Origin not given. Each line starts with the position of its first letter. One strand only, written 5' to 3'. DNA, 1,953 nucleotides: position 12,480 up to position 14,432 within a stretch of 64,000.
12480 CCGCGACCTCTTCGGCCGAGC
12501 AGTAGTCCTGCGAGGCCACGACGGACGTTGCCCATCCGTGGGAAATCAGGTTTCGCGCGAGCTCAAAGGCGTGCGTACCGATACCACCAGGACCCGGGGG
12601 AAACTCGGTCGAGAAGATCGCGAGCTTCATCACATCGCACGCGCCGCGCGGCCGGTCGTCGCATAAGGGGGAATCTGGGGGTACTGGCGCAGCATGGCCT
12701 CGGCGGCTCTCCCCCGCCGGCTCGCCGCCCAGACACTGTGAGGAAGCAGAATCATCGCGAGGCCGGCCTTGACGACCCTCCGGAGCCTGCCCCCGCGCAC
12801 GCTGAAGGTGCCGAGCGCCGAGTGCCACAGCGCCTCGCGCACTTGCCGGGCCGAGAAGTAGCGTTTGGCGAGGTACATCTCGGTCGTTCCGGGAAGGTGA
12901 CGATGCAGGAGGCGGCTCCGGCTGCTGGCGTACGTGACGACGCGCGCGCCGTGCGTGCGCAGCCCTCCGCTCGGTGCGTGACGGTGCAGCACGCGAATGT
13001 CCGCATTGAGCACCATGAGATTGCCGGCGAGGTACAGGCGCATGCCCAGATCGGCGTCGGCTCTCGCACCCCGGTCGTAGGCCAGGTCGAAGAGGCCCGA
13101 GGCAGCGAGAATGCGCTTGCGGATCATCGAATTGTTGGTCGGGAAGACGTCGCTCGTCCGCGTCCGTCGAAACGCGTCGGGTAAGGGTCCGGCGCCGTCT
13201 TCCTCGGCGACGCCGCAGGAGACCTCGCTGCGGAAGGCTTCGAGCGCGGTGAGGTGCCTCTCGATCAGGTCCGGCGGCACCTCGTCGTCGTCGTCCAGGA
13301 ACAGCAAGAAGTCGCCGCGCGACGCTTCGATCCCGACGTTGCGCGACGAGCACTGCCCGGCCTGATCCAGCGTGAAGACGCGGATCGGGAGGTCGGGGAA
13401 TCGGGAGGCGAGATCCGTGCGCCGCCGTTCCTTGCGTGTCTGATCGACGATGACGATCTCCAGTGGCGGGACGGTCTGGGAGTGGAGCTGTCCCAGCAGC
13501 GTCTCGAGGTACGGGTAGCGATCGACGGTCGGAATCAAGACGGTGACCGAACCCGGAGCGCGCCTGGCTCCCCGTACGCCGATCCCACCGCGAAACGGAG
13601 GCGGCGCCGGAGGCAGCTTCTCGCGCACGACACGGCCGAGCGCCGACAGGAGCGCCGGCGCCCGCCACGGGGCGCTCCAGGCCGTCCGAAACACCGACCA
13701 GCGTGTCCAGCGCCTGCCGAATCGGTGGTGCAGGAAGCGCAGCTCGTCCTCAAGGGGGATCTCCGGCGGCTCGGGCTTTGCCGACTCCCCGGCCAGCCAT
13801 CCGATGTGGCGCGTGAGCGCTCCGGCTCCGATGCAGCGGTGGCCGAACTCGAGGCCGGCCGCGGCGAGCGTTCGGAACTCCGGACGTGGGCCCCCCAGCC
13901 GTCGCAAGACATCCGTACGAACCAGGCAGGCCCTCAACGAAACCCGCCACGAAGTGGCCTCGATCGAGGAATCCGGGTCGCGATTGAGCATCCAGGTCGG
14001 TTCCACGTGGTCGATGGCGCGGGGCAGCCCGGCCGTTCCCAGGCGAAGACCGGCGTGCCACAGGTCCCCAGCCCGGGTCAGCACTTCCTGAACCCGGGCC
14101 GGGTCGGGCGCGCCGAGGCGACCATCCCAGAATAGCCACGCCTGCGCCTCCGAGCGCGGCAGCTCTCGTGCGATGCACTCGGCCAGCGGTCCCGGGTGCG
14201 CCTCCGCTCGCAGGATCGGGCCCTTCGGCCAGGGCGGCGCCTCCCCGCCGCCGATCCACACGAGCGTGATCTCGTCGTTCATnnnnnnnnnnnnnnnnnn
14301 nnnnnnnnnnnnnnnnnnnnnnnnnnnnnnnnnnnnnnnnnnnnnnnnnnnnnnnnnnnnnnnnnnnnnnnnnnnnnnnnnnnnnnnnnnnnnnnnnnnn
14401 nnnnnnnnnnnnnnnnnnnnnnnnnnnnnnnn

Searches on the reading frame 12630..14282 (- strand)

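Call 6: search_protein_families(library=pfam, proteins=[window:12630-14282:-])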
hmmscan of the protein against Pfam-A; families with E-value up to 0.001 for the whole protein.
window:12630-14282:- (550 aa): 3 families
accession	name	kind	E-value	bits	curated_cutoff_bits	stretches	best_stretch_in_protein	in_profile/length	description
PF00535.33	Glycos_transf_2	-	3.1e-20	73.2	23.3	1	247-373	1-129/168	Glycosyl transferase family 2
PF13641.12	Glyco_tranf_2_3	-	1.3e-07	32.3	27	1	243-347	1-111/230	Glycosyltransferase like family 2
PF10111.15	Glyco_tranf_2_2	-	6.9e-05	22.9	27.3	1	254-345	10-104/276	Glycosyltransferase like family 2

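Call 10: search_protein_families(library=ncbifam, proteins=[window:12630-14282:-], max_evalue=0.01)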
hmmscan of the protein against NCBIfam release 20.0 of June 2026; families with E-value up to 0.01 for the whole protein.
window:12630-14282:- (550 aa): 11 families
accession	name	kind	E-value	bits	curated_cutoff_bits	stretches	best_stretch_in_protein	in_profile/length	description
NF041875.1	EPS_EpsD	equivalog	5.7e-28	98.3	370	2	246-363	1-120/325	exopolysaccharide biosynthesis glycosyltransferase EpsD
TIGR03965.1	mycofact_glyco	equivalog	2e-17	63.3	280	2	243-342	73-174/467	mycofactocin biosynthesis glycosyltransferase MftF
NF038299.1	EPS_HpsN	equivalog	3.9e-13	49.1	425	1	245-347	2-106/317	hormogonium polysaccharide biosynthesis glycosyltransferase HpsN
NF007482.0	PRK10073.1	equivalog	6.3e-10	38.6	423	1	246-345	8-108/334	glycosyltransferase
NF047683.1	TeichurnBiosyTuaG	equivalog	1e-08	35.2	400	1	245-347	7-111/252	teichuronic acid biosynthesis protein TuaG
TIGR04283.1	glyco_like_mftF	equivalog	1.4e-06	28.1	182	1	247-347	2-97/221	TIGR04283 family arsenosugar biosynthesis glycosyltransferase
TIGR04440.1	glyco_TIGR04440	domain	1.6e-06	28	70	1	246-349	2-108/215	TIGR00180 family glycosyltransferase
NF050050.1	ProtGlycPglI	equivalog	3.5e-06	26.6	500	1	246-345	4-106/306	GalNAc(5)-diNAcBac-PP-undecaprenol beta-1,3-glucosyltransferase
NF041394.1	GtaseAglG_Halo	equivalog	5.7e-06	25.8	440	1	245-349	4-109/304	glucosyl-dolichyl phosphate glucuronosyltransferase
NF050819.1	PolSacchBiosHfsG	equivalog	0.00012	21.3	500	1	243-358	11-128/302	polysaccharide biosynthesis protein HfsG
NF038302.1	EPS_HpsE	equivalog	0.00015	20.8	300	1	246-337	3-101/307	hormogonium polysaccharide biosynthesis glycosyltransferase HpsE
